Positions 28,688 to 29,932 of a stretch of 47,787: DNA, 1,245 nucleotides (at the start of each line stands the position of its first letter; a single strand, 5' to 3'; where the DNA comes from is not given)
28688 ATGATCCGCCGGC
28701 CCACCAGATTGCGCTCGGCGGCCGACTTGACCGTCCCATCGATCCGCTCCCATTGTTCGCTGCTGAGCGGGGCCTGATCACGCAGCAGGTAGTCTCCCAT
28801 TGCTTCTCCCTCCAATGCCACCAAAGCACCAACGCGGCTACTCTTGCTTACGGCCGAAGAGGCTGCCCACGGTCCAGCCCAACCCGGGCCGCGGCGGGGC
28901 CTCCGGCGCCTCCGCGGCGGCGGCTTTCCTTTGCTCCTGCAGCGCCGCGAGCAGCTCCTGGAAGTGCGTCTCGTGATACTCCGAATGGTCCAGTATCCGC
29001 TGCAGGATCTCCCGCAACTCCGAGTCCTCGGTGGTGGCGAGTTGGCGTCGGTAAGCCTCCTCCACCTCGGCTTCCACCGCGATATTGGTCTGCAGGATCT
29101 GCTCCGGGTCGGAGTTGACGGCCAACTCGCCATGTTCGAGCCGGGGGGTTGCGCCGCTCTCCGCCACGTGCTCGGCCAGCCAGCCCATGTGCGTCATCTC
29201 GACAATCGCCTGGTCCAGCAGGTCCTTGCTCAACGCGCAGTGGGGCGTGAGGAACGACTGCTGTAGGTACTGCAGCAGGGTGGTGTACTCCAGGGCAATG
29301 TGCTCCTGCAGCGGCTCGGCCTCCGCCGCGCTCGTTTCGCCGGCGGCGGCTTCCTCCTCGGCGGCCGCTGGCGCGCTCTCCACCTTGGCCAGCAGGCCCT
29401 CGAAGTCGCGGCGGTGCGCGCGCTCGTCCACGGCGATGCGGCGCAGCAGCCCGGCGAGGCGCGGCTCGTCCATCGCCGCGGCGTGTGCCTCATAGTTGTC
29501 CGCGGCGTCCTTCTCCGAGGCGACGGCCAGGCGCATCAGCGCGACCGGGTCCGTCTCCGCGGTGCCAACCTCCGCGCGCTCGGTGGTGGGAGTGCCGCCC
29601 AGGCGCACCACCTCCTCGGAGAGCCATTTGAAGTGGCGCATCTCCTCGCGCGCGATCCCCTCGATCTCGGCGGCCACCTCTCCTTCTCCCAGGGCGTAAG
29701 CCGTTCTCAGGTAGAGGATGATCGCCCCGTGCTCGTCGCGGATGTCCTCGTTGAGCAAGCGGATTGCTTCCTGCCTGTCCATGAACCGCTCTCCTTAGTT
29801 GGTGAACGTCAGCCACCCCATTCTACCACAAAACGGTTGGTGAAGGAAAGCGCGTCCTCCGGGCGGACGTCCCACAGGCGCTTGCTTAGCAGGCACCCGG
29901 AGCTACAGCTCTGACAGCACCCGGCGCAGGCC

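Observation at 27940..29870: Family-1 encapsulin operon with an unusual fused double ferritin-like cargo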

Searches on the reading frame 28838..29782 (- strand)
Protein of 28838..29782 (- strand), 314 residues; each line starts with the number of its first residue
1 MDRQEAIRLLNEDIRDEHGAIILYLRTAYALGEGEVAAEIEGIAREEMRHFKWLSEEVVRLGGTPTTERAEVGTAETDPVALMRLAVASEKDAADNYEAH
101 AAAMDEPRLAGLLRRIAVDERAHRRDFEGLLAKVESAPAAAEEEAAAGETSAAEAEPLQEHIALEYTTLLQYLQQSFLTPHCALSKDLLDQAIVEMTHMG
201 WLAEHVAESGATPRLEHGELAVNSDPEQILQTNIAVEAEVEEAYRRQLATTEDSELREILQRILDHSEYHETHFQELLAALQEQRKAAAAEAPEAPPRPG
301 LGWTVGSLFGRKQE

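Call 4: search_protein_families(library=pfam, proteins=[window:28838-29782:-], max_evalue=1)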
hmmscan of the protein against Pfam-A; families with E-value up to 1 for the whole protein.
window:28838-29782:- (314 aa): 11 families
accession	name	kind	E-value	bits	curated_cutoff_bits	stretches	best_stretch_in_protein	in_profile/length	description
PF00210.30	Ferritin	-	3.8e-23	82.4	24.5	2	158-281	4-139/142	Ferritin-like domain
PF12902.13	Ferritin-like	-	1.1e-10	42.3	22.3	2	14-72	5-66/221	Ferritin-like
PF02915.23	Rubrerythrin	-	4e-09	37.4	22.8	2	84-167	4-94/137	Rubrerythrin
PF03232.19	COQ7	-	5.9e-08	33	23.5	3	17-66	14-64/169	Ubiquinone biosynthesis protein COQ7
PF09537.16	DUF2383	-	1.3e-07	32.2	30.8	2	228-285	4-58/111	Domain of unknown function (DUF2383)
PF05067.18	Mn_catalase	-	9e-05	22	27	2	230-286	143-199/284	Manganese containing catalase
PF13668.12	Ferritin_2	-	0.001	19.6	24.7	1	33-123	38-128/138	Ferritin-like domain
PF05138.18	PaaA_PaaC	-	0.0022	17.7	28.5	1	245-295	123-173/263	Phenylacetic acid catabolic protein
PF03836.20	RasGAP_C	-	0.047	14.2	26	1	214-287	14-86/137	RasGAP C-terminus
PF13794.12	MiaE_2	-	0.059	13.5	25.2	1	236-287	98-149/185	tRNA-(MS[2]IO[6]A)-hydroxylase (MiaE)-like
PF03405.20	FA_desaturase_2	-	0.69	9.1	22.7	0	98-134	173-209/325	Fatty acid desaturase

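Call 5: search_protein_families(library=ncbifam, proteins=[window:28838-29782:-], max_evalue=1)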
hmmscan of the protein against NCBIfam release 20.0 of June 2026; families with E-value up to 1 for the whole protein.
window:28838-29782:- (314 aa): 11 families
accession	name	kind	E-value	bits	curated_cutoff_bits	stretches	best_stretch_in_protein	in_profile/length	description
NF058679.1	EncB_fam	subfamily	8.4e-13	48.4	90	3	74-150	16-92/117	encapsulin nanocompartment ferritin-likeEncB family encapsulin nanocompartment ferritin-like cargo protein cargo protein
TIGR04535.1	ferrit_encaps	subfamily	9.5e-08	32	125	3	77-142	13-77/114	encapsulin-associated ferritin-like protein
NF058678.1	EncB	exception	0.00032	20.9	210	1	71-126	3-58/160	encapsulin nanocompartment ferritin-like cargo protein EncB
TIGR02284.1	TIGR02284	subfamily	0.0017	18.6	44.8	1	87-131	9-53/139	PA2169 family four-helix-bundle protein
NF007638.0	PRK10304.1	equivalog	0.0017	18.3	178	1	157-217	9-72/165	non-heme ferritin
NF045676.1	FeExpMbfA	equivalog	0.0042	16.6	450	2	227-287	97-157/318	iron exporter MbfA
NF052557.1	ManCatBAC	equivalog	0.0077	15.7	350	1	153-216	20-87/268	manganese catalase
NF009990.0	PRK13456.1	equivalog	0.015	14.9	158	0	224-279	108-165/188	DNA protection protein DPS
NF040955.1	Arch_DPS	equivalog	0.029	14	250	0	25-135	39-163/177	DNA protection during starvation protein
NF033656.1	DMQ_monoox_COQ7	equivalog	0.03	13.9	180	1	17-66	54-103/205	2-polyprenyl-3-methyl-6-methoxy-1,4-benzoquinone monooxygenase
NF045767.1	RuberyRbr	equivalog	0.42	10.6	200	1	49-137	55-148/194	rubrerythrin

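Call 7: search_solved_structures(query=window:28838-29782:-, max_evalue=1, show_alignments=2)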
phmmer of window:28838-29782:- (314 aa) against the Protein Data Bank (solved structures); distinct sequences matched with E-value up to 1: 24.
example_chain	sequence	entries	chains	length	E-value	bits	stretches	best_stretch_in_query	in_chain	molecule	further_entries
9viw_A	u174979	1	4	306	1.4e-34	123.4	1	3-281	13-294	Bacterioferritin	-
9qq4_A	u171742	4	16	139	4.5e-10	43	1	4-131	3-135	Bacterioferritin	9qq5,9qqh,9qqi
2qqy_A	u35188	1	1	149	1.1e-07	35.2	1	2-131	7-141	Sigma B operon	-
1nf4_A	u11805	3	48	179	1.2e-07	35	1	5-135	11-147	bacterioferritin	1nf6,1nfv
8w1d_A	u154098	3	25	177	6.2e-05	26.1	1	2-136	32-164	DPS-LIKE PROTEIN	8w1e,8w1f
7s5c_A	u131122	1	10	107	0.00074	22.6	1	75-138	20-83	EncB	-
7s8t_A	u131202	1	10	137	0.0011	22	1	229-294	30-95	EncC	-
7s5k_A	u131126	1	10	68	0.0014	21.6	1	77-136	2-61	EncB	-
5n5e_e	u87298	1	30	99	0.0063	19.5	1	76-136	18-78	PFC_05175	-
9iig_A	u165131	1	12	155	0.011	18.7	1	212-276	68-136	Bacterioferritin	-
9bts_A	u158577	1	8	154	0.021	17.8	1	190-269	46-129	Bacterioferritin (Bfr)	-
3uof_A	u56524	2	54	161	0.03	17.3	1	5-124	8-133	Bacterioferritin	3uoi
2wtl_A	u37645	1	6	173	0.031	17.2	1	5-124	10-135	BACTERIOFERRITIN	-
3qb9_A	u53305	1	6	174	0.032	17.2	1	5-124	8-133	Bacterioferritin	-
2e0z_A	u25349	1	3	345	0.051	16.5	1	77-136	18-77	Virus-like particle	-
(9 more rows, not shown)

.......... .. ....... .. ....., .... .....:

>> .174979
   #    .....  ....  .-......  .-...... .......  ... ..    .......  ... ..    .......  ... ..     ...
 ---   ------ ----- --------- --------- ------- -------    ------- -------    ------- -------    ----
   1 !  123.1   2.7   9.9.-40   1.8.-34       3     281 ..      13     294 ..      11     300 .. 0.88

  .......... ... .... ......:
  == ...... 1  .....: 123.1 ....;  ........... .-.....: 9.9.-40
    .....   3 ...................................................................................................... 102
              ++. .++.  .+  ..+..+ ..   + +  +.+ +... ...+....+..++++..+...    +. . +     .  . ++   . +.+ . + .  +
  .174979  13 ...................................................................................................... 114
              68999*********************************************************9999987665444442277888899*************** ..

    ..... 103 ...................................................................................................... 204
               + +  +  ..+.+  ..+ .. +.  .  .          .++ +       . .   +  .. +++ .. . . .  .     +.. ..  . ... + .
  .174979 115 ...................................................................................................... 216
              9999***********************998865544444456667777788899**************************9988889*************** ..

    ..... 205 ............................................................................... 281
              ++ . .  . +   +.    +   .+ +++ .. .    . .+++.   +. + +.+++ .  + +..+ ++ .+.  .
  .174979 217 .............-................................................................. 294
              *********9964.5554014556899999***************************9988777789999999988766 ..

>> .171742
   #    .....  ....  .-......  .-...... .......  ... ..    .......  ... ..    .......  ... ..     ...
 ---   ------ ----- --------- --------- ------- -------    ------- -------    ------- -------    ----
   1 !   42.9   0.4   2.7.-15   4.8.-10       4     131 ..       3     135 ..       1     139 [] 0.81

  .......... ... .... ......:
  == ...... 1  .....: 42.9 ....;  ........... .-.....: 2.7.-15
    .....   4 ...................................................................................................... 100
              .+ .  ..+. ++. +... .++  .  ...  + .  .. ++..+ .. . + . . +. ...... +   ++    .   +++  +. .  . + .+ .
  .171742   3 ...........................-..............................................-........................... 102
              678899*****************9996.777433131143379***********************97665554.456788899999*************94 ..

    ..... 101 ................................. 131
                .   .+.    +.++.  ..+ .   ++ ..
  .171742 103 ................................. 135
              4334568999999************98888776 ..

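Call 16: find_homologous_proteins(query=window:28838-29782:-, max_evalue=0.00001)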
Query window:28838-29782:- (314 aa): 87 proteins with E <= 0.00001 among 8000 candidates.
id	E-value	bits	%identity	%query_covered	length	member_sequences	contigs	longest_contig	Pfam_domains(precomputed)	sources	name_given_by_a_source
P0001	2.6e-193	659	99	100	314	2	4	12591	PF09537.17,PF02915.24,PF12902.14,PF00210.31,PF03232.20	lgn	-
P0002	1.0e-121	424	66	100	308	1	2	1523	PF09537.17,PF02915.24,PF05067.19,PF12902.14,PF00210.31,PF03232.20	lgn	-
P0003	1.1e-105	372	58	100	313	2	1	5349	PF02915.24,PF12902.14,PF00210.31,PF03232.20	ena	-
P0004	1.5e-105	371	58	100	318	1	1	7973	PF09537.17,PF02915.24,PF12902.14,PF00210.31,PF13668.13,PF03232.20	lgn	-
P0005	1.8e-105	371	59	100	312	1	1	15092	PF09537.17,PF02915.24,PF05067.19,PF12902.14,PF00210.31,PF13668.13,PF03232.20,PF19825.5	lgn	-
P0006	8.1e-94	333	55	100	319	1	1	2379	PF09537.17,PF02915.24,PF12902.14,PF00210.31,PF13668.13,PF03232.20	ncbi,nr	ncbi:MAG: ferritin-like domain-containing protein [Armatimonadota bacterium]|nr:ferritin-like domain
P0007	1.2e-83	299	50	100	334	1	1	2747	PF09537.17,PF02915.24,PF12902.14,PF00210.31,PF03232.20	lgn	-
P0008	4.9e-67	245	44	100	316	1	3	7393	PF02915.24,PF12902.14,PF00210.31,PF03232.20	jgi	jgi:bacterioferritin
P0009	6.3e-67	244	45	100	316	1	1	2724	PF02915.24,PF12902.14,PF00210.31,PF03232.20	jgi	-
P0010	1.4e-65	240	45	100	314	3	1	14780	PF02915.24,PF12902.14,PF00210.31,PF03232.20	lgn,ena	-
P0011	7.2e-65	238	44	100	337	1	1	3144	PF09537.17,PF02915.24,PF05067.19,PF12902.14,PF00210.31,PF13668.13,PF03232.20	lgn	-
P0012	1.0e-64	237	45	99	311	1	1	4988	PF02915.24,PF05067.19,PF12902.14,PF00210.31,PF03232.20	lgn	-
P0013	2.9e-62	229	44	98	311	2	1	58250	PF02915.24,PF05067.19,PF12902.14,PF00210.31,PF13668.13,PF03232.20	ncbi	-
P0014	1.0e-60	224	43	89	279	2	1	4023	PF09537.17,PF02915.24,PF05067.19,PF12902.14,PF00210.31,PF13668.13,PF03232.20,PF07875.19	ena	-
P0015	1.1e-60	224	43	89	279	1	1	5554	PF02915.24,PF05067.19,PF12902.14,PF00210.31,PF13668.13,PF03232.20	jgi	-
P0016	1.5e-60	223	43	89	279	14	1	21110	PF09537.17,PF02915.24,PF05067.19,PF12902.14,PF00210.31,PF13668.13,PF03232.20,PF07875.19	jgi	-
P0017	2.8e-60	223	44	89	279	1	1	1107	PF09537.17,PF02915.24,PF05067.19,PF12902.14,PF00210.31,PF13668.13,PF03232.20,PF07875.19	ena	-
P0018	4.5e-60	222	42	89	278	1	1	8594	PF09537.17,PF02915.24,PF05067.19,PF12902.14,PF00210.31,PF13668.13,PF03232.20,PF07875.19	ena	-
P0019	4.9e-60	222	43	89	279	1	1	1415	PF09537.17,PF02915.24,PF05067.19,PF12902.14,PF00210.31,PF13668.13,PF03232.20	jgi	jgi:bacterioferritin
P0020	5.2e-60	222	43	98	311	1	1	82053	PF02915.24,PF05067.19,PF12902.14,PF00210.31,PF03232.20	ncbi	-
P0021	7.4e-60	221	44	97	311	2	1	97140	PF02915.24,PF05067.19,PF12902.14,PF00210.31,PF13668.13,PF03232.20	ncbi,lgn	-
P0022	1.8e-59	220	44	89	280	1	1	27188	PF09537.17,PF02915.24,PF05067.19,PF12902.14,PF00210.31,PF13668.13,PF03232.20,PF19825.5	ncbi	ncbi:ferritin-like domain-containing protein [Chloroflexota bacterium]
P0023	2.9e-59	219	44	89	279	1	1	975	PF02915.24,PF05067.19,PF12902.14,PF00210.31,PF13668.13,PF03232.20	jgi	-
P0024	3.4e-59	219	42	89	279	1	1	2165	PF09537.17,PF02915.24,PF12902.14,PF00210.31,PF13668.13,PF03232.20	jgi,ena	-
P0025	8.7e-59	218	43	97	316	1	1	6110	PF02915.24,PF05067.19,PF12902.14,PF00210.31,PF13668.13,PF03232.20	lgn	-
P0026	9.3e-59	218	44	93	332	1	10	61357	PF02915.24,PF05067.19,PF12902.14,PF00210.31,PF13668.13,PF03232.20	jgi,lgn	jgi:bacterioferritin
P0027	1.0e-58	217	44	90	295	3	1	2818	PF02915.24,PF05067.19,PF12902.14,PF00210.31,PF13668.13,PF03232.20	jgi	jgi:bacterioferritin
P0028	1.3e-58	217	44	89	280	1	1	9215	PF09537.17,PF02915.24,PF05067.19,PF12902.14,PF00210.31,PF13668.13,PF03232.20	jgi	-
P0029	2.0e-58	216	41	90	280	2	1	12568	PF09537.17,PF02915.24,PF05067.19,PF12902.14,PF00210.31,PF13668.13,PF03232.20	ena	-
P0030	2.2e-58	216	40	100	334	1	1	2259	PF02915.24,PF05067.19,PF12902.14,PF00210.31,PF13668.13,PF03232.20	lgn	-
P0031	6.9e-58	215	42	89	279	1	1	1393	PF02915.24,PF05067.19,PF12902.14,PF00210.31,PF13668.13,PF03232.20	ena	-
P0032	7.7e-58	215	42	89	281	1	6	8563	PF09537.17,PF02915.24,PF12902.14,PF00210.31,PF13668.13,PF03232.20,PF19825.5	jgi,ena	-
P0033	8.0e-58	215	40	90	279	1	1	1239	PF09537.17,PF02915.24,PF05067.19,PF12902.14,PF00210.31,PF13668.13,PF03232.20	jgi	jgi:bacterioferritin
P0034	8.5e-58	214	43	89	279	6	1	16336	PF02915.24,PF05067.19,PF12902.14,PF00210.31,PF13668.13,PF03232.20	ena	-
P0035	1.0e-57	214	42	89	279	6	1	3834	PF02915.24,PF05067.19,PF12902.14,PF00210.31,PF13668.13,PF03232.20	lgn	-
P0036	1.1e-57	214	42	89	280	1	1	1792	PF02915.24,PF05067.19,PF12902.14,PF00210.31,PF13668.13,PF03232.20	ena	-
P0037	1.1e-57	214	41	89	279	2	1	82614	PF02915.24,PF05067.19,PF12902.14,PF00210.31,PF13668.13,PF03232.20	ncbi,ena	-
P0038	1.6e-57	214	40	89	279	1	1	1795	PF09537.17,PF02915.24,PF05067.19,PF12902.14,PF00210.31,PF13668.13,PF03232.20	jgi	jgi:bacterioferritin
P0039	1.7e-57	213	41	96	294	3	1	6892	PF09537.17,PF02915.24,PF12902.14,PF00210.31,PF13668.13,PF03232.20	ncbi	-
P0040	1.8e-57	213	42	96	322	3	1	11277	PF02915.24,PF05067.19,PF12902.14,PF00210.31,PF13668.13,PF03232.20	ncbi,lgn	ncbi:MAG: ferritin-like domain-containing protein [Anaerolineales bacterium]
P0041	4.0e-57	212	44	89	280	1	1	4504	PF09537.17,PF02915.24,PF05067.19,PF12902.14,PF00210.31,PF13668.13,PF03232.20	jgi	-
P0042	5.9e-57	212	44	89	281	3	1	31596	PF09537.17,PF02915.24,PF05067.19,PF12902.14,PF00210.31,PF13668.13,PF03232.20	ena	-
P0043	7.7e-57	211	42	89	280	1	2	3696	PF09537.17,PF02915.24,PF05067.19,PF12902.14,PF00210.31,PF13668.13,PF03232.20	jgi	-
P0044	8.3e-57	211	40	90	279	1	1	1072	PF09537.17,PF02915.24,PF12902.14,PF00210.31,PF13668.13,PF03232.20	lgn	-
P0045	2.5e-56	210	38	89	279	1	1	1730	PF09537.17,PF02915.24,PF05067.19,PF12902.14,PF00210.31,PF13668.13,PF03232.20,PF07875.19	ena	-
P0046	3.0e-56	209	41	91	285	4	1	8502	PF09537.17,PF02915.24,PF05067.19,PF12902.14,PF00210.31,PF13668.13,PF03232.20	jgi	jgi:bacterioferritin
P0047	3.2e-56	209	41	90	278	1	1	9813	PF09537.17,PF02915.24,PF12902.14,PF00210.31,PF13668.13,PF03232.20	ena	-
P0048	3.4e-56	209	42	89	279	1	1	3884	PF09537.17,PF02915.24,PF05067.19,PF12902.14,PF00210.31,PF13668.13,PF03232.20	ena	-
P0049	3.8e-56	209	40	92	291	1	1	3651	PF09537.17,PF02915.24,PF12902.14,PF00210.31,PF13668.13,PF03232.20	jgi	jgi:bacterioferritin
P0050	4.7e-56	209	42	98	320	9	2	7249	PF02915.24,PF12902.14,PF00210.31,PF13668.13,PF03232.20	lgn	-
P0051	4.8e-56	209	41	90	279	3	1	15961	PF09537.17,PF02915.24,PF12902.14,PF00210.31,PF13668.13,PF03232.20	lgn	-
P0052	4.8e-56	209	43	89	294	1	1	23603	PF09537.17,PF02915.24,PF12902.14,PF00210.31,PF13668.13,PF03232.20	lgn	-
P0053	6.4e-56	208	41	91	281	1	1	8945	PF09537.17,PF02915.24,PF05067.19,PF12902.14,PF00210.31,PF13668.13,PF03232.20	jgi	jgi:bacterioferritin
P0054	8.1e-56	208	41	89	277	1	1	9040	PF02915.24,PF12902.14,PF00210.31,PF13668.13,PF03232.20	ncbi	ncbi:MAG: ferritin-like domain-containing protein [Chloroflexota bacterium]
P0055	1.3e-55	207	38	100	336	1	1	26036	PF09537.17,PF02915.24,PF05067.19,PF12902.14,PF00210.31,PF13668.13,PF03232.20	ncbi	-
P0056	1.8e-55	207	40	89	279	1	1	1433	PF09537.17,PF02915.24,PF05067.19,PF12902.14,PF00210.31,PF13668.13,PF03232.20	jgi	-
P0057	1.9e-55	207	43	89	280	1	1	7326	PF09537.17,PF02915.24,PF12902.14,PF00210.31,PF13668.13,PF03232.20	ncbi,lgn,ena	-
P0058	2.3e-55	206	40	91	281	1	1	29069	PF09537.17,PF02915.24,PF12902.14,PF00210.31,PF13668.13,PF03232.20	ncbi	ncbi:ferritin-like domain-containing protein [Chloroflexota bacterium]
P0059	2.8e-55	206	40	89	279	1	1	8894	PF09537.17,PF02915.24,PF05067.19,PF12902.14,PF00210.31,PF13668.13,PF03232.20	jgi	-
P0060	1.5e-54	204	39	90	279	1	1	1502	PF09537.17,PF02915.24,PF05067.19,PF12902.14,PF00210.31,PF13668.13,PF03232.20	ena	-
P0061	1.6e-54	204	40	89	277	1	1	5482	PF09537.17,PF02915.24,PF05067.19,PF12902.14,PF00210.31,PF13668.13,PF03232.20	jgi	jgi:bacterioferritin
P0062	1.7e-54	204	42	89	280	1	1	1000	PF09537.17,PF02915.24,PF05067.19,PF12902.14,PF00210.31,PF13668.13,PF03232.20,PF07875.19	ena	-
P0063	4.1e-54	202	41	89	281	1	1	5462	PF09537.17,PF02915.24,PF05067.19,PF12902.14,PF00210.31,PF13668.13,PF03232.20,PF07875.19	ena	-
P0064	8.0e-54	201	42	86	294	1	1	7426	PF09537.17,PF02915.24,PF05067.19,PF12902.14,PF00210.31,PF13668.13,PF03232.20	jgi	-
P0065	9.1e-54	201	42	89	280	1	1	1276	PF09537.17,PF02915.24,PF05067.19,PF12902.14,PF00210.31,PF13668.13,PF03232.20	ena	-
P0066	1.1e-53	201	40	89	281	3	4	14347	PF09537.17,PF02915.24,PF05067.19,PF12902.14,PF00210.31,PF13668.13,PF03232.20,PF07875.19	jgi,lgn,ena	-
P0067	1.5e-53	200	40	89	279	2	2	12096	PF09537.17,PF02915.24,PF05067.19,PF12902.14,PF00210.31,PF13668.13,PF03232.20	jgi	jgi:bacterioferritin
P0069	6.4e-52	195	40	86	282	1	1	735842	PF02915.24,PF12902.14,PF00210.31,PF13668.13,PF03232.20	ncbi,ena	-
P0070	2.2e-51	193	39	90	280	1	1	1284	PF09537.17,PF02915.24,PF05067.19,PF12902.14,PF00210.31,PF13668.13,PF03232.20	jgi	-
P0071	1.1e-50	191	40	91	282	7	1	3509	PF02915.24,PF12902.14,PF00210.31,PF13668.13,PF03232.20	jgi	-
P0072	5.5e-49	186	38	90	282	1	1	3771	PF02915.24,PF12902.14,PF00210.31,PF13668.13,PF03232.20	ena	-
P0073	6.1e-49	185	38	89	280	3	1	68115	PF09537.17,PF02915.24,PF05067.19,PF12902.14,PF00210.31,PF13668.13,PF03232.20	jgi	jgi:bacterioferritin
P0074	7.3e-48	182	43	88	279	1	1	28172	PF12902.14,PF00210.31,PF13668.13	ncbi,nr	ncbi:MAG: ferritin-like domain-containing protein [Chloroflexia bacterium]|nr:ferritin-like domain-c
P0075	5.6e-46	176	47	68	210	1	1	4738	PF02915.24,PF05067.19,PF12902.14,PF00210.31,PF13668.13,PF03232.20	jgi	-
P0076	1.1e-40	158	37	97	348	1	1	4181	PF09537.17,PF02915.24,PF12902.14,PF00210.31,PF13668.13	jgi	jgi:bacterioferritin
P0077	1.1e-40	158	34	98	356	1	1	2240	PF09537.17,PF02915.24,PF05067.19,PF12902.14,PF00210.31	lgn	-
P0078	1.1e-39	155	37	97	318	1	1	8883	PF02915.24,PF12902.14,PF00210.31,PF13668.13,PF03232.20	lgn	-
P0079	5.4e-39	153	35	97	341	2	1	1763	PF02915.24,PF12902.14,PF00210.31,PF13668.13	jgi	jgi:bacterioferritin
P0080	1.1e-37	148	36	99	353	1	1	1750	PF02915.24,PF12902.14,PF00210.31,PF13668.13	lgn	-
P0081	1.9e-36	144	35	99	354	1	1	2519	PF02915.24,PF12902.14,PF00210.31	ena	-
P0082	9.4e-34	136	32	94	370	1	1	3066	PF12902.14,PF00210.31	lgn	-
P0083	2.0e-33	134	34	99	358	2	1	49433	PF02915.24,PF12902.14,PF00210.31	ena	-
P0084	3.5e-33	134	35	99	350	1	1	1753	PF02915.24,PF12902.14,PF00210.31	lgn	-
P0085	2.7e-32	131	34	99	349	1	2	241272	PF02915.24,PF12902.14,PF00210.31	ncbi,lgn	-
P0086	5.6e-32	130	32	99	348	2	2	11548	PF02915.24,PF12902.14,PF00210.31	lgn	-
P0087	1.3e-30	125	33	94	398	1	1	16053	PF02915.24,PF12902.14,PF00210.31,PF13668.13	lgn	-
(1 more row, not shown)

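Call 23: find_encoding_contigs(protein=P0001, flank=6000, max_places=4)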
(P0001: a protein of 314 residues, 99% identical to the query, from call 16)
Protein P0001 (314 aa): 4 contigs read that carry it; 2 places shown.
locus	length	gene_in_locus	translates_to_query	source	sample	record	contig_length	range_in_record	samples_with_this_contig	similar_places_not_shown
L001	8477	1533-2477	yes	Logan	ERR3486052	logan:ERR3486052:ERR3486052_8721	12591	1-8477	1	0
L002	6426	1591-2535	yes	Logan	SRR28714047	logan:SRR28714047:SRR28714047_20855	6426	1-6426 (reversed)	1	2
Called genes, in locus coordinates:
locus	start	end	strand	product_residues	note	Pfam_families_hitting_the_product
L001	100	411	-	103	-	PF18902:DUF5658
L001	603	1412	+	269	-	PF01261:AP_endonuc_2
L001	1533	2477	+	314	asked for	PF00210:Ferritin, PF02915:Rubrerythrin (faint), PF03232:COQ7 (faint), PF09537:DUF2383 (faint), PF12902:Ferritin-like (weak), PF00210:Ferritin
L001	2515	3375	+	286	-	PF04454:Linocin_M18, PF19774:DUF6260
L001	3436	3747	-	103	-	-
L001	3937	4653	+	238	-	PF00730:HhH-GPD, PF00633:HHH (weak)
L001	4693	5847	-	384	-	PF01590:GAF, PF13185:GAF_2, PF13492:GAF_3 (weak), PF00990:GGDEF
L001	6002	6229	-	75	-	PF12732:YtxH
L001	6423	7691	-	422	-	PF13620:CarboxypepD_reg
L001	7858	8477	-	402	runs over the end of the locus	PF06082:YjbH (faint)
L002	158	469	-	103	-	PF18902:DUF5658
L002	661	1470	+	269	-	PF01261:AP_endonuc_2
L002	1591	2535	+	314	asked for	PF00210:Ferritin, PF02915:Rubrerythrin (faint), PF03232:COQ7 (faint), PF09537:DUF2383 (faint), PF12902:Ferritin-like (weak), PF00210:Ferritin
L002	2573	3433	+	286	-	PF04454:Linocin_M18, PF19774:DUF6260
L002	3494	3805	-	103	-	-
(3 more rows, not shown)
